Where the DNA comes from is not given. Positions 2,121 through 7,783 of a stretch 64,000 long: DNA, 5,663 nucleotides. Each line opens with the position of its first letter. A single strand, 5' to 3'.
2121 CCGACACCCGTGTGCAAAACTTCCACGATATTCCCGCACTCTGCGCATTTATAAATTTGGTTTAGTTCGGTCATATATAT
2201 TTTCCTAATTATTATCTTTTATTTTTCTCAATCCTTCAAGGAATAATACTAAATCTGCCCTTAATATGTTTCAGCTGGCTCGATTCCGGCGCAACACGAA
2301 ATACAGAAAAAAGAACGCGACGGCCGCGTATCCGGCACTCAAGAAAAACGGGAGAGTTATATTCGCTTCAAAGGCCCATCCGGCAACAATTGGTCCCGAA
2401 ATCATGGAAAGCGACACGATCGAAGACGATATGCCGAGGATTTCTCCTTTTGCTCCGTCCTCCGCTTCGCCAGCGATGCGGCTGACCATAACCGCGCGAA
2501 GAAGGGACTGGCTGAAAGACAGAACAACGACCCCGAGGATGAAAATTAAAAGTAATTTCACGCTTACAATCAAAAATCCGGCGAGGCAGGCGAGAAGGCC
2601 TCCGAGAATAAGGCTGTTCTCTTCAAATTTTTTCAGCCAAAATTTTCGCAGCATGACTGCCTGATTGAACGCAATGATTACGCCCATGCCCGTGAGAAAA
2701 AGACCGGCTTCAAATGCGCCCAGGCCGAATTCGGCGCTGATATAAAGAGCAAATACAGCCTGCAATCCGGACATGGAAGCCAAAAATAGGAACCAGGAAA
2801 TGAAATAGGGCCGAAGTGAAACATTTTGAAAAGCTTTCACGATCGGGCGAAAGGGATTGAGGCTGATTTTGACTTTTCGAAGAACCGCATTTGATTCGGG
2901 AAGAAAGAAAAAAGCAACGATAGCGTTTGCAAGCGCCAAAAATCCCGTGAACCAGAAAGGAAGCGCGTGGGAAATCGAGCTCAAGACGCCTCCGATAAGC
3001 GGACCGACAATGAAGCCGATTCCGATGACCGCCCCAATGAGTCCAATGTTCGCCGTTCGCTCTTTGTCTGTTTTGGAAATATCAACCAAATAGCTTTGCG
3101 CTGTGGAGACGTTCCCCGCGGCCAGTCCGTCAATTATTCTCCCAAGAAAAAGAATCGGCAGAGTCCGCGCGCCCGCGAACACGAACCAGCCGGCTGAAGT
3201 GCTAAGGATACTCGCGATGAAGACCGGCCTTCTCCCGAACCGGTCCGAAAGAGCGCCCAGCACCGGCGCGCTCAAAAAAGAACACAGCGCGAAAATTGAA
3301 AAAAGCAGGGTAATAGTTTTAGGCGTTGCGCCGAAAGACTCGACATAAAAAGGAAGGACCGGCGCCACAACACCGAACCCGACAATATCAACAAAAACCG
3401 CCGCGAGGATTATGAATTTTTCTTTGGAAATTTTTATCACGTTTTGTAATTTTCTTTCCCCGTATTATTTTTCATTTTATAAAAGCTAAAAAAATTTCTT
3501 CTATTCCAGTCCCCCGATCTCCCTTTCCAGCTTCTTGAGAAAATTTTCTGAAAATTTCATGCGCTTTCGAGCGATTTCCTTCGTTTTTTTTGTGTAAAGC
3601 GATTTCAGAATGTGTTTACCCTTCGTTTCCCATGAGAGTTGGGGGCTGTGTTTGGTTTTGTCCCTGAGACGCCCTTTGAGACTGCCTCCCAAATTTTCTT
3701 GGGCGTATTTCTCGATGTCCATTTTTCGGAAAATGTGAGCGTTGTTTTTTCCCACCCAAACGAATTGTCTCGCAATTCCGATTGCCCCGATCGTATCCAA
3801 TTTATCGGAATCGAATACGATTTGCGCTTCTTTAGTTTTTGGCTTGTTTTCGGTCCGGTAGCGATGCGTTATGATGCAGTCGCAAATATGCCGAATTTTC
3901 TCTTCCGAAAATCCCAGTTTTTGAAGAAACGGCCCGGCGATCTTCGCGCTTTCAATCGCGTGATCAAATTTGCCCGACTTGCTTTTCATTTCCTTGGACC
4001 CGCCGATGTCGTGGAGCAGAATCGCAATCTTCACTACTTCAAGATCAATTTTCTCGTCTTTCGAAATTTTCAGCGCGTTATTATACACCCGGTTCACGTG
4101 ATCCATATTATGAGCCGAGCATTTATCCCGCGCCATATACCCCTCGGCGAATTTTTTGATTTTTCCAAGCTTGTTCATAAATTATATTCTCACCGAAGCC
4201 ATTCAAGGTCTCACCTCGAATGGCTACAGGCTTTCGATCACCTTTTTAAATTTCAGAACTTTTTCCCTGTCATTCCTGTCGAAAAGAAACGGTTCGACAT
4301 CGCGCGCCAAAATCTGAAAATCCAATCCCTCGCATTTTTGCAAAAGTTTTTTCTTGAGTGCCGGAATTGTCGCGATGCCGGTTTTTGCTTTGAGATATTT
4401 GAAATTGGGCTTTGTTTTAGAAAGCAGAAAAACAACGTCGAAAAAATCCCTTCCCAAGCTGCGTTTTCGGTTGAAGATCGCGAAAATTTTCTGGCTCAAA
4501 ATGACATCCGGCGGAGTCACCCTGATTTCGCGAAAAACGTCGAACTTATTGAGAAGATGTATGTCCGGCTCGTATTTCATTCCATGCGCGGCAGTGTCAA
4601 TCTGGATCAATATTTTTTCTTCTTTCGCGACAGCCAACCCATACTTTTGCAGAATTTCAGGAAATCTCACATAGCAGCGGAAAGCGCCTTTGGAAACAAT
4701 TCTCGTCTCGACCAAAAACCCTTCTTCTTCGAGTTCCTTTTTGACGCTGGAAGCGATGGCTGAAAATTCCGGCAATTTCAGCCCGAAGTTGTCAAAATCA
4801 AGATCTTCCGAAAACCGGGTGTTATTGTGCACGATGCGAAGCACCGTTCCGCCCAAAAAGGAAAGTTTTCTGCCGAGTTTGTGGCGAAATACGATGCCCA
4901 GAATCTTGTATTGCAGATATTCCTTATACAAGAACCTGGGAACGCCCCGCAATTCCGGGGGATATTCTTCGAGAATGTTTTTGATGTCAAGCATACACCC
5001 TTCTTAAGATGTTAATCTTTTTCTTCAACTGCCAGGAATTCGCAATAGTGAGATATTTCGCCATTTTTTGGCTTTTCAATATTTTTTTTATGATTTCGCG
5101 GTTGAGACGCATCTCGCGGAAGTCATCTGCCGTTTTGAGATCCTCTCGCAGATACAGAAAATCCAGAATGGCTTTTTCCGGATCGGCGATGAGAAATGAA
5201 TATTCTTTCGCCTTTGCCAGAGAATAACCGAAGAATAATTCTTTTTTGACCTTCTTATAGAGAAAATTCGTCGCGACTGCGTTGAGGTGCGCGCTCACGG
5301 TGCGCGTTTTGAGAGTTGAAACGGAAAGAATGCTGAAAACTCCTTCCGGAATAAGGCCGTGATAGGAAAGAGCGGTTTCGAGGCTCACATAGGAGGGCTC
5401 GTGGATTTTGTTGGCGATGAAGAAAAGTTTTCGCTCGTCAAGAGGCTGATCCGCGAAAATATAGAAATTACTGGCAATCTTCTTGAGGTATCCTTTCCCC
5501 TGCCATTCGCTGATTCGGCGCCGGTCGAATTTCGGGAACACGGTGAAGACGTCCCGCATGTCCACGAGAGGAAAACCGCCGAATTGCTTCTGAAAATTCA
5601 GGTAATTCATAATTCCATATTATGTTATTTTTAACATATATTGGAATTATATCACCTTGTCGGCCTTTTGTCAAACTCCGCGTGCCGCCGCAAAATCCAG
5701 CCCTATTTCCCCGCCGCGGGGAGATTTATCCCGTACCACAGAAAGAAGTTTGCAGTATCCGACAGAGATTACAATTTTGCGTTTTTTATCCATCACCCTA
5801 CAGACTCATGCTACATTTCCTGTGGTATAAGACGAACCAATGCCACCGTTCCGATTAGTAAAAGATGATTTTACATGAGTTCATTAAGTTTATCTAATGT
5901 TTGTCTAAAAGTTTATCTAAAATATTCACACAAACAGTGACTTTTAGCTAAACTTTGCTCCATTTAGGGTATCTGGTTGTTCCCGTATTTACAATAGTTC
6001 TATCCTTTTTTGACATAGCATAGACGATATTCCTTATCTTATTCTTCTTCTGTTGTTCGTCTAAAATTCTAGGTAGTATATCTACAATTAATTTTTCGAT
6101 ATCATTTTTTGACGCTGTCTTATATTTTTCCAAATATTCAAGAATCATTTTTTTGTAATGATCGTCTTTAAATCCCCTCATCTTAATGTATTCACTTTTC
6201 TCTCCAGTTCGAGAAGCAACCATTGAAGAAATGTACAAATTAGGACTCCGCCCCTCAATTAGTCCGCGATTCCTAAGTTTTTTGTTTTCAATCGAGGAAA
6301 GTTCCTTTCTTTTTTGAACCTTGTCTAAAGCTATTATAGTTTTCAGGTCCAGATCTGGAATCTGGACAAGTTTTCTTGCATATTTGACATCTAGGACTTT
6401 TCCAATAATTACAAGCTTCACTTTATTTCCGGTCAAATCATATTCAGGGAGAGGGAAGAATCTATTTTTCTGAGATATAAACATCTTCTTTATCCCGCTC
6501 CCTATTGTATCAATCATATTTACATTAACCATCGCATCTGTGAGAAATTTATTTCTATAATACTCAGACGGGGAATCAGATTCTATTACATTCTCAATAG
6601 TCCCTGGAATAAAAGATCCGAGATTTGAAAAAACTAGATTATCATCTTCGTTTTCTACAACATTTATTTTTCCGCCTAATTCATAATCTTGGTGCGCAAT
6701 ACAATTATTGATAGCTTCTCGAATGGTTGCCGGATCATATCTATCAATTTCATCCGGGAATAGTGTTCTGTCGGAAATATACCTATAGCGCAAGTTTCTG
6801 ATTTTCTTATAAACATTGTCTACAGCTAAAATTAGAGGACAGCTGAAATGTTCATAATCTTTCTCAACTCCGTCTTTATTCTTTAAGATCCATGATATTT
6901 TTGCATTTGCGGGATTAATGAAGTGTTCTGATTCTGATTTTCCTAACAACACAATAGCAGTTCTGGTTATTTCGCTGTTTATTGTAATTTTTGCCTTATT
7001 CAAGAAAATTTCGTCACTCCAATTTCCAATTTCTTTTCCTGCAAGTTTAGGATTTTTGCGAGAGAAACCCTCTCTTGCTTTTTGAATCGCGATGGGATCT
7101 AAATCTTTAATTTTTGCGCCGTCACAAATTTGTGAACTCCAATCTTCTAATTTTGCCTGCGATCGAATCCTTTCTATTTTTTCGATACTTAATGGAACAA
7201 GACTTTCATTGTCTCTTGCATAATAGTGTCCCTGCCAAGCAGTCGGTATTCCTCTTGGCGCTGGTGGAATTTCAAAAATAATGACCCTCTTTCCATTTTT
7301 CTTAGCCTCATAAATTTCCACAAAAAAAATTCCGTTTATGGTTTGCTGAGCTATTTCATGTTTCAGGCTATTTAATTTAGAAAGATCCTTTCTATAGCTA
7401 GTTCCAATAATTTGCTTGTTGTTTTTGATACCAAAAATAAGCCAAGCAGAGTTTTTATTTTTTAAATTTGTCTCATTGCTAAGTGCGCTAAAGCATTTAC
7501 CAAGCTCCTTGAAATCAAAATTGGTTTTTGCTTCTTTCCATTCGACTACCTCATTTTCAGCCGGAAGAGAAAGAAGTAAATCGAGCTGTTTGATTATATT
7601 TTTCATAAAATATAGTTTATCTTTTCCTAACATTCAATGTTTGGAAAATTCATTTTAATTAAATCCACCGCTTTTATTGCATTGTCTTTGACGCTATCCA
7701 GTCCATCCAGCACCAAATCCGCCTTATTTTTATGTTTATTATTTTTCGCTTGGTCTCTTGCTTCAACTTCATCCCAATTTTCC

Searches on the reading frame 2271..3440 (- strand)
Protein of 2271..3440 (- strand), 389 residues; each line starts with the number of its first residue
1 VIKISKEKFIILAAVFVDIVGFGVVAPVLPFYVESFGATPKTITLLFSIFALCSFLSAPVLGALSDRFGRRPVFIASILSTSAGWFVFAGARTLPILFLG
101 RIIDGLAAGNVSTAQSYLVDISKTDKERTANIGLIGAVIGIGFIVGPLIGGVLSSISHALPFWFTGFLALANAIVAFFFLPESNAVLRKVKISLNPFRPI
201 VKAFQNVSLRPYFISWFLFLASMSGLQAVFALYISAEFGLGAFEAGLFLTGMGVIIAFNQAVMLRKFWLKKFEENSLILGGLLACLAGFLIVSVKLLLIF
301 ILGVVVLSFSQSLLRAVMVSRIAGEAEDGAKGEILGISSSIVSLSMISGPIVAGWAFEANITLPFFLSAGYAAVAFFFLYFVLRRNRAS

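Call 36: search_protein_families(library=pfam, proteins=[window:2271-3440:-], max_evalue=0.00001)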
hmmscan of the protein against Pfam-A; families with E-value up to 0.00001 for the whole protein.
window:2271-3440:- (389 aa): 3 families
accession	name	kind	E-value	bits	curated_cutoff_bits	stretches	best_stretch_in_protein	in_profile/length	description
PF07690.21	MFS_1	-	8.2e-46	156.9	33.4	2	12-291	2-287/347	Major Facilitator Superfamily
PF00083.30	Sugar_tr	-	2.8e-14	53.3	22.3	1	40-185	45-196/452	Sugar (and other) transporter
PF12832.13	MFS_1_like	-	1e-09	38.4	25.2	1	22-366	15-371/373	MFS_1 like family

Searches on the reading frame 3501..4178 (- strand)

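Call 36: search_protein_families(library=pfam, proteins=[window:3501-4178:-], max_evalue=0.00001)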
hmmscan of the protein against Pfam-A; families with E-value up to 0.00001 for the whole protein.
window:3501-4178:- (225 aa): 1 family
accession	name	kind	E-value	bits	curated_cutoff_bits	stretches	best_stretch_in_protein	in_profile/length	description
PF01966.28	HD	-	4.3e-13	50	22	1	26-129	3-115/116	HD domain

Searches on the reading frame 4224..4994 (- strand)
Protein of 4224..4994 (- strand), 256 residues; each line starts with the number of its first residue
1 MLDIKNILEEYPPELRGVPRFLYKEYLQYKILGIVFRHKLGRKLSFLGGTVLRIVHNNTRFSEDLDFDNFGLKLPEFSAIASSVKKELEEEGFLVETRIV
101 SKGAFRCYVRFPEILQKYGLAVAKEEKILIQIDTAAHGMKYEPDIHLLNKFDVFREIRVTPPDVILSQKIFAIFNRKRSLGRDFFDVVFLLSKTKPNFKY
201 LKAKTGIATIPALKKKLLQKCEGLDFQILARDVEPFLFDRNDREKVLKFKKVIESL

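Call 36: search_protein_families(library=pfam, proteins=[window:4224-4994:-], max_evalue=0.00001)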
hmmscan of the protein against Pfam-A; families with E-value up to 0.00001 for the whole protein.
window:4224-4994:- (256 aa): 1 family
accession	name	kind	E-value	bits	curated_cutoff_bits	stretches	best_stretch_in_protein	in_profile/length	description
PF08843.17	AbiEii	-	1.7e-18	67.9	22.5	1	38-222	9-191/238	Nucleotidyl transferase AbiEii toxin, Type IV TA system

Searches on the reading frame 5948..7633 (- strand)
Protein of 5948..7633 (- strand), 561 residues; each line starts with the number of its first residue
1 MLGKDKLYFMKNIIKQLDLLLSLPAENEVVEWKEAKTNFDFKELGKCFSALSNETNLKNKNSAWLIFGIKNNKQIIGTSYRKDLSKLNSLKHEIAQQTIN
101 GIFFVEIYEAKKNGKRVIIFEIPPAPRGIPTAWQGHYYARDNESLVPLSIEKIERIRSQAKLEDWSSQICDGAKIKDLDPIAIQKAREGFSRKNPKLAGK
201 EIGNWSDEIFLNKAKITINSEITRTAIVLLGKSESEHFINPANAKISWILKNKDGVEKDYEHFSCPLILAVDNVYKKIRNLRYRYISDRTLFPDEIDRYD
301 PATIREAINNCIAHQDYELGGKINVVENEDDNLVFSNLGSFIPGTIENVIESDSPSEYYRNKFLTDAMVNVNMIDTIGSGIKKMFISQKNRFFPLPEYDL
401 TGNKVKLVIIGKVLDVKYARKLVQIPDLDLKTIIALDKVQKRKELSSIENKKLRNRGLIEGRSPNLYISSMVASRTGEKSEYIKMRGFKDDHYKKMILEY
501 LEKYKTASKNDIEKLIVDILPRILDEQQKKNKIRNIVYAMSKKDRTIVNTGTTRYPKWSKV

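Call 36: search_protein_families(library=pfam, proteins=[window:5948-7633:-], max_evalue=0.00001)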
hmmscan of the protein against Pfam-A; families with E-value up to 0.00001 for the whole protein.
window:5948-7633:- (561 aa): 2 families
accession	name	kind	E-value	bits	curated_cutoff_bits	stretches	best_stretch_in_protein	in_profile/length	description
PF04326.19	SLFN_AlbA_2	-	8.2e-14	52.6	25.3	1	26-147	1-116/118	Schlafen, AlbA_2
PF13749.12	HATPase_c_4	-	1.9e-10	41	26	1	326-409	6-89/89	Putative ATP-dependent DNA helicase recG C-terminal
